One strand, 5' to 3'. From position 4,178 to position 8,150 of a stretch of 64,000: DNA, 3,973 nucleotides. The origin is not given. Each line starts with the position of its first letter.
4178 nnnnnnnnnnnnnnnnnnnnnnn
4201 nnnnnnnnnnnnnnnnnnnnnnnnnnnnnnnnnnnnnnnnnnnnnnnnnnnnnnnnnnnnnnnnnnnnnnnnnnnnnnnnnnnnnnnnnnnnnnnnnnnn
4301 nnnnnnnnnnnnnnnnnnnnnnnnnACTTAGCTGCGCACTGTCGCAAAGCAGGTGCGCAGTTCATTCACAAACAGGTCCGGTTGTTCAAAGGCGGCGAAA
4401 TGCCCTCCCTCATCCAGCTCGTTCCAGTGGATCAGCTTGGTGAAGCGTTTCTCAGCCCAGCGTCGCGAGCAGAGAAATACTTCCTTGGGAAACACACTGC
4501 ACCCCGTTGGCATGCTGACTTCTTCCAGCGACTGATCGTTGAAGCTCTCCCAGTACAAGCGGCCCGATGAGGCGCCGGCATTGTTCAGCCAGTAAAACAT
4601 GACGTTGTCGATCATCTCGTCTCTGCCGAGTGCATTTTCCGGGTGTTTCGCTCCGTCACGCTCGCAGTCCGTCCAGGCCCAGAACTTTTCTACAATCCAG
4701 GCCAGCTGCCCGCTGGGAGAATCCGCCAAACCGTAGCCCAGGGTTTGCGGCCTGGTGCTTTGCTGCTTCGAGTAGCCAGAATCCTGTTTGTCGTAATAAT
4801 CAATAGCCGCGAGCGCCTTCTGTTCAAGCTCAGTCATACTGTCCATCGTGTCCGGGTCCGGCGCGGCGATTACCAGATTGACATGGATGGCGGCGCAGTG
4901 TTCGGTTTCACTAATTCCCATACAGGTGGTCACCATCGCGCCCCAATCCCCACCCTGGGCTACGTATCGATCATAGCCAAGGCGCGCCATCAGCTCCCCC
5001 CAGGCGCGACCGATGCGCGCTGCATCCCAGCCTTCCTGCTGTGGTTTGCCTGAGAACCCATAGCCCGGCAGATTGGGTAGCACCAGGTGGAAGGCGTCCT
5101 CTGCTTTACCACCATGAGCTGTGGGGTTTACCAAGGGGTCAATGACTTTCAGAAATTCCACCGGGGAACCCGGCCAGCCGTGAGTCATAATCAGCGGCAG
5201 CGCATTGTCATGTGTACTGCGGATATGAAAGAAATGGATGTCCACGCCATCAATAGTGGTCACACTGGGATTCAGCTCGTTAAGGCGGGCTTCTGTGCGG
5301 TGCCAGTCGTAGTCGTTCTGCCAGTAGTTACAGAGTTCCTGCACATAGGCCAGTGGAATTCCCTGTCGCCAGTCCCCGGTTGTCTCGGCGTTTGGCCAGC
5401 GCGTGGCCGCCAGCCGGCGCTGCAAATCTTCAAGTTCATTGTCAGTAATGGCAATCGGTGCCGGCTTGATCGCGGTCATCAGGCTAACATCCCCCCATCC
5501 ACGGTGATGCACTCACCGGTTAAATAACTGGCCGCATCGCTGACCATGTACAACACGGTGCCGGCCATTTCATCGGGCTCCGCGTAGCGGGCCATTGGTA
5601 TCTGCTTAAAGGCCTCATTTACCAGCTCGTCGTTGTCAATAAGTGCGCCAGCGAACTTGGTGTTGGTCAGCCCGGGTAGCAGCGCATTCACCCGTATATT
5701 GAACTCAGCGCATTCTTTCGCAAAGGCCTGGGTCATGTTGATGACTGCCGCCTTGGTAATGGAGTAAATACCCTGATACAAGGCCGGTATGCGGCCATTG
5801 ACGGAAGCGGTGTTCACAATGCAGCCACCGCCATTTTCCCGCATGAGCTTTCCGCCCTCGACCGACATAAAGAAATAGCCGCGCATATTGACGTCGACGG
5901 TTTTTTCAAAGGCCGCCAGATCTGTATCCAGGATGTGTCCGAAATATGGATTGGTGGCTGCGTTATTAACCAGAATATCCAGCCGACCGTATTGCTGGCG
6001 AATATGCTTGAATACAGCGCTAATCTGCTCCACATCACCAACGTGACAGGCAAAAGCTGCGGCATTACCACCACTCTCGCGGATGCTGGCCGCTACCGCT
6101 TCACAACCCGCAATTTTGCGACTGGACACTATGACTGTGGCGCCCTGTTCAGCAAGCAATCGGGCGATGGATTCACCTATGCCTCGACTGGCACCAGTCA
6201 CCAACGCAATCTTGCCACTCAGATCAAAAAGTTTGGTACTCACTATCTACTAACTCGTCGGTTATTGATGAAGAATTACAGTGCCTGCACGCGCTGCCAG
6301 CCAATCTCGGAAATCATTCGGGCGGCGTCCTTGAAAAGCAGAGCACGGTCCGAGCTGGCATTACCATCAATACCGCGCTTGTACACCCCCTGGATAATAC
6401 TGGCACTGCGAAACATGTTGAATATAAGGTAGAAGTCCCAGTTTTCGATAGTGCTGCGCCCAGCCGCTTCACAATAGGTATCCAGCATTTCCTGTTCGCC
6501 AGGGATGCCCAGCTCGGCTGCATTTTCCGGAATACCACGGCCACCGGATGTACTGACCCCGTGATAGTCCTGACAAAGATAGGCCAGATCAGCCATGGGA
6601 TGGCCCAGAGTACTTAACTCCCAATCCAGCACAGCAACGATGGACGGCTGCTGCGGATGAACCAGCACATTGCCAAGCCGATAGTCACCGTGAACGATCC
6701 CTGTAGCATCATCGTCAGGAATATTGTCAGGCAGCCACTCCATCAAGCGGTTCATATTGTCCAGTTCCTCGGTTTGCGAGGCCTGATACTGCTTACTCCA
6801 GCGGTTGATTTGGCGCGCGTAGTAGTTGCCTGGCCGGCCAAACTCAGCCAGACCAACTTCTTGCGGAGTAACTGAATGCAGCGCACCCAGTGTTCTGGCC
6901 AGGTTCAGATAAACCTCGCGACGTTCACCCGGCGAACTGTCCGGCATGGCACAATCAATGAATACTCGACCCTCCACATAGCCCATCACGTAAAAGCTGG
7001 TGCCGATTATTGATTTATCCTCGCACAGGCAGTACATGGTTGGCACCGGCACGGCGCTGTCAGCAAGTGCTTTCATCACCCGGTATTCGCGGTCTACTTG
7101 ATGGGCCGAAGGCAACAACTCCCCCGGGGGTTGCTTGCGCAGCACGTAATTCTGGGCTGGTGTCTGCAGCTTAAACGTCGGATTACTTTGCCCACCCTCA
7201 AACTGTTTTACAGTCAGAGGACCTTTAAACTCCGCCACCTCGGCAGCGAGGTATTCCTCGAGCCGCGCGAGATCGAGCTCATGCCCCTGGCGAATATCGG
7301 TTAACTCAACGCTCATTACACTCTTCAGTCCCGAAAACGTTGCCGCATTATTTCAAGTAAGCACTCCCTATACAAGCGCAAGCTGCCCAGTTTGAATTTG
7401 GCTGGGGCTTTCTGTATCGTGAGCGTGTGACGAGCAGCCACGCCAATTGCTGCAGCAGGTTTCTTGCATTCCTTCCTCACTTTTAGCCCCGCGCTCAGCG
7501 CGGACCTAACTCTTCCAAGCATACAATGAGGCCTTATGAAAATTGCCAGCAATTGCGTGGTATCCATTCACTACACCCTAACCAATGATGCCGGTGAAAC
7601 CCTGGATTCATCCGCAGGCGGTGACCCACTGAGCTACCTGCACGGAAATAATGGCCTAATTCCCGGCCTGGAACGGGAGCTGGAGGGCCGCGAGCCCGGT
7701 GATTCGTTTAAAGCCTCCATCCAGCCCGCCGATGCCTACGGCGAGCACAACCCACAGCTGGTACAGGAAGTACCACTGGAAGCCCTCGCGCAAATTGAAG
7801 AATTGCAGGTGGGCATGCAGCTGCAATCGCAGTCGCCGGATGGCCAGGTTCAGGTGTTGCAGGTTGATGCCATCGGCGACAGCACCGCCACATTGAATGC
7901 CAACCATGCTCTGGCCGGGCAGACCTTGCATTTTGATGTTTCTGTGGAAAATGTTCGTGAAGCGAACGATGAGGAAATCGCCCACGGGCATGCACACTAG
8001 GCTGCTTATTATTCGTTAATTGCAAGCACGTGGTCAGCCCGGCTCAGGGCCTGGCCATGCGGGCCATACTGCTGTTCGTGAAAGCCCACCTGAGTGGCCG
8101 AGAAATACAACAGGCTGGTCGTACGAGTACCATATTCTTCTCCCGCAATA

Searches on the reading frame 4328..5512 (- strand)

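Call 36: search_protein_families(library=pfam, proteins=[window:4328-5512:-], max_evalue=0.001)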
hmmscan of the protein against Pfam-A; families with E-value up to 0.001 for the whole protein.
window:4328-5512:- (394 aa): 3 families
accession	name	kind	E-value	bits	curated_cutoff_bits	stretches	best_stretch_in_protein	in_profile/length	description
PF06441.18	EHN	-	6e-37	126.6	22.8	1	15-120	1-107/107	Epoxide hydrolase N terminus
PF00561.26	Abhydrolase_1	-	3.5e-13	50.2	25.8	1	106-227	2-110/245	alpha/beta hydrolase fold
PF12697.13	Abhydrolase_6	-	1.6e-05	26.1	26.3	1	107-382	1-215/217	Alpha/beta hydrolase family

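Call 51: search_protein_families(library=ncbifam, proteins=[window:4328-5512:-], max_evalue=0.00001)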
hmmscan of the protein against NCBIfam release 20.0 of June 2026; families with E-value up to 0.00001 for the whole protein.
window:4328-5512:- (394 aa): 1 family
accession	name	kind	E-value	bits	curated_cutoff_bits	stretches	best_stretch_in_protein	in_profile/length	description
NF002873.0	PRK03204.1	equivalog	3.4e-07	29.9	466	1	138-208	58-128/286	haloalkane dehalogenase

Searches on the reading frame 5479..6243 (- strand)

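Call 36: search_protein_families(library=pfam, proteins=[window:5479-6243:-], max_evalue=0.001)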
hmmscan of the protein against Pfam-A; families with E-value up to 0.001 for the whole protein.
window:5479-6243:- (254 aa): 6 families
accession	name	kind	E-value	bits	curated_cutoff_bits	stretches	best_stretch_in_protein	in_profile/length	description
PF13561.12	adh_short_C2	-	1.1e-62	212.1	27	1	17-252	1-235/236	Enoyl-(Acyl carrier protein) reductase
PF00106.31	adh_short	-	4.1e-52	177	26.6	1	11-201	1-190/195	short chain dehydrogenase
PF08659.16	KR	-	6.3e-09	36.4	22.6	1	14-161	4-150/180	KR domain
PF23441.1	SDR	-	4.7e-07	29.9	27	1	11-252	8-255/258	SDR-like rossmann domain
PF01370.27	Epimerase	-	1.9e-05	24.6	20.9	1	13-103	1-79/240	NAD dependent epimerase/dehydratase family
PF02882.25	THF_DHG_CYH_C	-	0.00082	19.2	27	0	6-43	32-69/160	Tetrahydrofolate dehydrogenase/cyclohydrolase, NAD(P)-binding domain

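Call 51: search_protein_families(library=ncbifam, proteins=[window:5479-6243:-], max_evalue=0.00001)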
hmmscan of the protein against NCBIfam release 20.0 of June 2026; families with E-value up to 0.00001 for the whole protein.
window:5479-6243:- (254 aa): 232 families (the best 25 are shown)
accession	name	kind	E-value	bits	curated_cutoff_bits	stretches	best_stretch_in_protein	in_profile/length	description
NF005446.0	PRK07035.1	equivalog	6.7e-136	451.5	373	1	2-253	3-254/255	SDR family oxidoreductase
NF005559.1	PRK07231.1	subfamily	7.6e-76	254.9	215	1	8-253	2-248/249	glucose 1-dehydrogenase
NF006070.0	PRK08213.1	subfamily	1.5e-63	214.7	279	1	3-253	5-257/259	gluconate 5-dehydrogenase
NF004198.0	PRK05653.1-3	equivalog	1.1e-62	211.8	296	1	8-252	5-246/248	3-oxoacyl-ACP reductase FabG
NF004818.0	PRK06172.1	equivalog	7.6e-60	202.4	336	1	7-254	4-252/253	SDR family oxidoreductase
NF052558.1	MBtsdlDhBudC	equivalog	1.8e-58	198.1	270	1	9-254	2-243/250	meso-2,3-butanediol dehydrogenase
NF004778.0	PRK06124.1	equivalog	3e-57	194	303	1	3-253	4-253/256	SDR family oxidoreductase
TIGR01830.1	3oxo_ACP_reduc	equivalog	8.7e-57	192.6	297.75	1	13-252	1-238/239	3-oxoacyl-[acyl-carrier-protein] reductase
NF005681.0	PRK07478.1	subfamily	2.4e-56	191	267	1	7-252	3-249/254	SDR family oxidoreductase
NF005853.0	PRK07774.1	equivalog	2.7e-56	190.7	303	1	6-253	2-247/250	SDR family oxidoreductase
NF005067.0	PRK06484.1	equivalog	3.6e-56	190.8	713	1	10-252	9-251/524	short chain dehydrogenase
NF005309.0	PRK06841.1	subfamily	2.6e-55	187.7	286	1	4-252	9-252/255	GolD/DthD family dehydrogenase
NF004791.0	PRK06138.1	equivalog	2.7e-55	187.4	312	1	7-254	2-251/252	SDR family oxidoreductase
NF009466.0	PRK12826.1-2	subfamily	5.6e-55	186.5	222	1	11-253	4-245/248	3-oxoacyl-ACP reductase FabG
NF049979.1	AlphHSDSHdhA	equivalog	2.6e-54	184.4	350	1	8-252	1-246/258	7alpha-hydroxysteroid dehydrogenase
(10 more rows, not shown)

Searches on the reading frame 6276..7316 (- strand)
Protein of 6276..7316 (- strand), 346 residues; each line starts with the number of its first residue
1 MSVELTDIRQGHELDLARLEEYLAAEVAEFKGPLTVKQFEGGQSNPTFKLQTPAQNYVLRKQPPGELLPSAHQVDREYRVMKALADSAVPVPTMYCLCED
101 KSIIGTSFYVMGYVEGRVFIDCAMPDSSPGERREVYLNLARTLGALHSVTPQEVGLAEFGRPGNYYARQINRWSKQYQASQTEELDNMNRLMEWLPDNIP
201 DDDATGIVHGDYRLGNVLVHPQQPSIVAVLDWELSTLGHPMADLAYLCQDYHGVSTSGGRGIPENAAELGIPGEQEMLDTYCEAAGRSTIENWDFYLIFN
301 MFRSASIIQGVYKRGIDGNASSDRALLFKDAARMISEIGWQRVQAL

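Call 36: search_protein_families(library=pfam, proteins=[window:6276-7316:-], max_evalue=0.001)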
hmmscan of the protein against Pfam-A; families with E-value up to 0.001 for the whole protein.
window:6276-7316:- (346 aa): 2 families
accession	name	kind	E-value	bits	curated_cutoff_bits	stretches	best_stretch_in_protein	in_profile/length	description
PF01636.29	APH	-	2.2e-53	181.9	23.2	1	35-258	1-218/239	Phosphotransferase enzyme family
PF02958.26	EcKL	-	4.5e-05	23.4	22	1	168-247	180-260/294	Ecdysteroid kinase-like family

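Call 50: search_solved_structures(query=window:6276-7316:-, max_evalue=0.00001)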
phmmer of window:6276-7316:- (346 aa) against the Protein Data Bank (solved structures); distinct sequences matched with E-value up to 0.00001: 6.
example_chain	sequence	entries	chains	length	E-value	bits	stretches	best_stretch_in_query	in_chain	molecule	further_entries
3dxp_A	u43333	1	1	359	4e-111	374.8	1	13-342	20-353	putative acyl-CoA dehydrogenase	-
8v3v_A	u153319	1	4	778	4e-86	292.5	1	6-341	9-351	Acyl-Coenzyme A dehydrogenase family, member 11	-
8v3u_A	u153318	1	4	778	5.3e-85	288.9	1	6-341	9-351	Acyl-Coenzyme A dehydrogenase family, member 11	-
9o56_A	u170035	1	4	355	1.1e-56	195.7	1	4-327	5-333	Aminoglycoside phosphotransferase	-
3ats_A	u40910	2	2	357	1.3e-14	57.4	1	55-251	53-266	Putative uncharacterized protein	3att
9fsg_A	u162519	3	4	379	1.7e-10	43.8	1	63-307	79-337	Aminoglycoside phosphotransferase-like protein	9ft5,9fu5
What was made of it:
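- The window's APH matches the ACAD11 kinase domain (8v3v, E 4e-86; call 50).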

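Call 51: search_protein_families(library=ncbifam, proteins=[window:6276-7316:-], max_evalue=0.00001)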
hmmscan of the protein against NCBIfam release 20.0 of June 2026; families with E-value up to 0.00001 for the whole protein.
window:6276-7316:- (346 aa): 4 families
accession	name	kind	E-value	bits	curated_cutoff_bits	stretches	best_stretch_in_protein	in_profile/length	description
NF033068.1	APH_3p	equivalog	1.5e-09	37.7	205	1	38-250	16-218/255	APH(3') family aminoglycoside O-phosphotransferase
TIGR02721.1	ycfN_thiK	equivalog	3e-08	33.1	299.45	1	38-250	3-188/256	thiamine kinase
NF011463.0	PRK14879.1-4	equivalog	6e-07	29.1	188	0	74-149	65-133/237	Kae1-associated kinase Bud32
NF041268.1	capreo_Cph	equivalog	5.3e-06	26.3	390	1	88-251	68-230/285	capreomycin phosphotransferase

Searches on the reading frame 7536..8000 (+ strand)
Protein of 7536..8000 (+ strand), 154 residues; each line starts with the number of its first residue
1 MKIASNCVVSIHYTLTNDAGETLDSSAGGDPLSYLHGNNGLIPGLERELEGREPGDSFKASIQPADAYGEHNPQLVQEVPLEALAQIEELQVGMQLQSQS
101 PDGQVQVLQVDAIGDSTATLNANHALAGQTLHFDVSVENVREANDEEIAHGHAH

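Call 36: search_protein_families(library=pfam, proteins=[window:7536-8000:+], max_evalue=0.001)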
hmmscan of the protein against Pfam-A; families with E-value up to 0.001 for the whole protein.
window:7536-8000:+ (154 aa): 1 family
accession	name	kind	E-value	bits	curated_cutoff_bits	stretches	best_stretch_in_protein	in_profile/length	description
PF00254.34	FKBP_C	-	4e-10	40.3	21.1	1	4-118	6-74/94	FKBP-type peptidyl-prolyl cis-trans isomerase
